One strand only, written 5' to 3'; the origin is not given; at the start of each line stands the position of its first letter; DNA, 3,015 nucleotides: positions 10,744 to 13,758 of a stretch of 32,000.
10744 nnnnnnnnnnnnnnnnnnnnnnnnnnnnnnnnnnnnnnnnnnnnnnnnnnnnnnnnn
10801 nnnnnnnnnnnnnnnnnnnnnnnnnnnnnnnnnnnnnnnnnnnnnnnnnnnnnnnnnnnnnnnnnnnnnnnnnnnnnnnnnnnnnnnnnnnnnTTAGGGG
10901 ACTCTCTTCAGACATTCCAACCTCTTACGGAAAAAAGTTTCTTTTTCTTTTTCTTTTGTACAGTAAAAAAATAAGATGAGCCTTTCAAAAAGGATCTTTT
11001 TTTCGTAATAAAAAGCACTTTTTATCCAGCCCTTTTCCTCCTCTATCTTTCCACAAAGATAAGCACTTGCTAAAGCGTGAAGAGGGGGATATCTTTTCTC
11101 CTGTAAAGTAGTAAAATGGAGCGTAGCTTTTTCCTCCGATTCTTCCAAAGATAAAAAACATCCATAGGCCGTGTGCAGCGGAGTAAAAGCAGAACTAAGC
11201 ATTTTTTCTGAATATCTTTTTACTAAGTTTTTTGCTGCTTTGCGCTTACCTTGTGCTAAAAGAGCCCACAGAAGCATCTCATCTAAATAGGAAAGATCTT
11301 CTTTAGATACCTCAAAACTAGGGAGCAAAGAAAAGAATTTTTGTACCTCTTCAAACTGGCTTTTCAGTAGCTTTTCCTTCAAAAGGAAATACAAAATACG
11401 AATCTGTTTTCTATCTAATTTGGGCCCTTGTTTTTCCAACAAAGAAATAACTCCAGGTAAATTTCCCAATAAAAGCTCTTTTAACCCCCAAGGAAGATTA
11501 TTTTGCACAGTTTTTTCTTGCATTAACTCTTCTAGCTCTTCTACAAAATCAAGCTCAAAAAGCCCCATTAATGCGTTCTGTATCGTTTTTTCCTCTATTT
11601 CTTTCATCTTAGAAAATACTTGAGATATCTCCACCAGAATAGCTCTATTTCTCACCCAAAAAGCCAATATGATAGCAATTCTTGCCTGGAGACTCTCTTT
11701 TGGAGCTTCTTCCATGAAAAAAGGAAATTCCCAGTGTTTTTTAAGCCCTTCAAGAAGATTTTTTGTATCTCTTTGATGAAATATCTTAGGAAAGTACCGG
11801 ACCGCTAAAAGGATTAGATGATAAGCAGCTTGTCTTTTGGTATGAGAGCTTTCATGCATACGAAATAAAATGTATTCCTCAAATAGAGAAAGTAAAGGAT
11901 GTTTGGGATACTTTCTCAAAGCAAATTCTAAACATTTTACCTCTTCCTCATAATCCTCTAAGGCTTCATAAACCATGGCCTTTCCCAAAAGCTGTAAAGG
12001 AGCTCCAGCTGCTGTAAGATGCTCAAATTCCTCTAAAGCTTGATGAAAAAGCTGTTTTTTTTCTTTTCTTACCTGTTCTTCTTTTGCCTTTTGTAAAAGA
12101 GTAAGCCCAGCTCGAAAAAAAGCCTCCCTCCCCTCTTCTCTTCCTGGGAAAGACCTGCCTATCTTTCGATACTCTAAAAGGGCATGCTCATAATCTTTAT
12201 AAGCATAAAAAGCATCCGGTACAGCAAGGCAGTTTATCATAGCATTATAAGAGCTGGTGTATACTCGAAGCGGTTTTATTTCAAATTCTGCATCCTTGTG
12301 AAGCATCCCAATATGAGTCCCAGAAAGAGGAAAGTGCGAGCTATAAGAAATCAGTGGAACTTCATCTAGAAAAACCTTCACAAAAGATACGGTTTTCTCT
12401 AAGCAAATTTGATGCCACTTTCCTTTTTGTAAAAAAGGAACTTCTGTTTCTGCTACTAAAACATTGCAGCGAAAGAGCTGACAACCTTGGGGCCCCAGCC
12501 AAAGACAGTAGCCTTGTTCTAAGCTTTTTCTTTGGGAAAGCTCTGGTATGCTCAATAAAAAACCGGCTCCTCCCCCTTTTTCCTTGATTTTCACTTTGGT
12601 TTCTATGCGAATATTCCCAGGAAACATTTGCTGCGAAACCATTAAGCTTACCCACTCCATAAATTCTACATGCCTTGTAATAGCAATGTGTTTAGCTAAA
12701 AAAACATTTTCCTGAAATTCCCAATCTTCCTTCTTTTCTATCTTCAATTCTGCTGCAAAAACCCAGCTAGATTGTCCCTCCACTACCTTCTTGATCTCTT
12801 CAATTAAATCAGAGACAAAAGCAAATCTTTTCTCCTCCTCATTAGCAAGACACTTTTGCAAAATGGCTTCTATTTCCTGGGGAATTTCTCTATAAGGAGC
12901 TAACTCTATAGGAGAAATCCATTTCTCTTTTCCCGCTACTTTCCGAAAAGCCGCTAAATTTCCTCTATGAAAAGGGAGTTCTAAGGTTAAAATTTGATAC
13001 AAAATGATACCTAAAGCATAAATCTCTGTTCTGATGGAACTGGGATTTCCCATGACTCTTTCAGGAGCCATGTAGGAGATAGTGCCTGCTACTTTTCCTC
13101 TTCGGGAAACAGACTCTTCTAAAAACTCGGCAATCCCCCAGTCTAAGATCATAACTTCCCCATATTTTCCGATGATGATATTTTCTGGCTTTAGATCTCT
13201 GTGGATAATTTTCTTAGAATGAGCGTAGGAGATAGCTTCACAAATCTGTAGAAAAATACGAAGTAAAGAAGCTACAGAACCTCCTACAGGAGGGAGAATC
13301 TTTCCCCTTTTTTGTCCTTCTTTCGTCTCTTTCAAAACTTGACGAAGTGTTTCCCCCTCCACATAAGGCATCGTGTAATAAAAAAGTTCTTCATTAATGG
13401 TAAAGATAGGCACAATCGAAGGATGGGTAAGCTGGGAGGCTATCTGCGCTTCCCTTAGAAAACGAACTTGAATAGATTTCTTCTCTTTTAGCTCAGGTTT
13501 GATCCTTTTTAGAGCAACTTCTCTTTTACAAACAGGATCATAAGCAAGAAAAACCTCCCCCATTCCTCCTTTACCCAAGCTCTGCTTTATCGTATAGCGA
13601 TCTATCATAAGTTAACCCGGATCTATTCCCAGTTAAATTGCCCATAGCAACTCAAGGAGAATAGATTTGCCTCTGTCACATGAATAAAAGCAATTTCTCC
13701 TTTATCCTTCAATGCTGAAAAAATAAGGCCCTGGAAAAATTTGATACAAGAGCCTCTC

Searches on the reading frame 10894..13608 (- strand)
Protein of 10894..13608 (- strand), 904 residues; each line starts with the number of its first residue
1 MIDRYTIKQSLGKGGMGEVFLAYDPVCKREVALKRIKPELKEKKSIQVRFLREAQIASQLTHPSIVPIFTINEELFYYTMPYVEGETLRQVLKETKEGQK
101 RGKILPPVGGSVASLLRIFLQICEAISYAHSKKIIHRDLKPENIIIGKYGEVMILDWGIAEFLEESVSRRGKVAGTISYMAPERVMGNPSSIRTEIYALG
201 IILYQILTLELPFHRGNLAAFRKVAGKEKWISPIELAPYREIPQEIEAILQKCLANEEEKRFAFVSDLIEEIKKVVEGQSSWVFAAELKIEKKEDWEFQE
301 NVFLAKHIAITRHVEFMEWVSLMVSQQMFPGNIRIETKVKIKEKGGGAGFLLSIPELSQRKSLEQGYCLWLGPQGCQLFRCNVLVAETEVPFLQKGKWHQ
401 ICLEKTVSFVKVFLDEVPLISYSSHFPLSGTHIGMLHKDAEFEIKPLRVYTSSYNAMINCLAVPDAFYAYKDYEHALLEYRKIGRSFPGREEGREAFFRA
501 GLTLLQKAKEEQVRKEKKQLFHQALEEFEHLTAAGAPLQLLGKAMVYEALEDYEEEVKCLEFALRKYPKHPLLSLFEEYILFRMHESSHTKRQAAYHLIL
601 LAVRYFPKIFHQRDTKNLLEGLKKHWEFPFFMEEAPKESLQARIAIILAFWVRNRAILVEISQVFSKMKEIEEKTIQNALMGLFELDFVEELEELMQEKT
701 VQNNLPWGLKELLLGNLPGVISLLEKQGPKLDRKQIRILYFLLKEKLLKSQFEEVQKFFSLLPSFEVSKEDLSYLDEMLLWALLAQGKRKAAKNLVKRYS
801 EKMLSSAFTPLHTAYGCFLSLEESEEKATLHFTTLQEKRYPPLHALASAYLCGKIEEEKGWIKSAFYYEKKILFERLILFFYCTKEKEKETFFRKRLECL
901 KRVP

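Call 9: search_protein_families(library=pfam, proteins=[window:10894-13608:-], max_evalue=0.001)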
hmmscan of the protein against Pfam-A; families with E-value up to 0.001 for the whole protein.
window:10894-13608:- (904 aa): 3 families
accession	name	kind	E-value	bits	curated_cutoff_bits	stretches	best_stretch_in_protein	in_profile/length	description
PF00069.31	Pkinase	-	1.3e-47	162.8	31.7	1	5-264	1-254/263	Protein kinase domain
PF07714.23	PK_Tyr_Ser-Thr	-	3.8e-32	112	23.1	1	6-265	2-252/258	Protein tyrosine and serine/threonine kinase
PF14531.12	Kinase-like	-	1.5e-05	24.9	25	1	116-261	148-289/289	Kinase-like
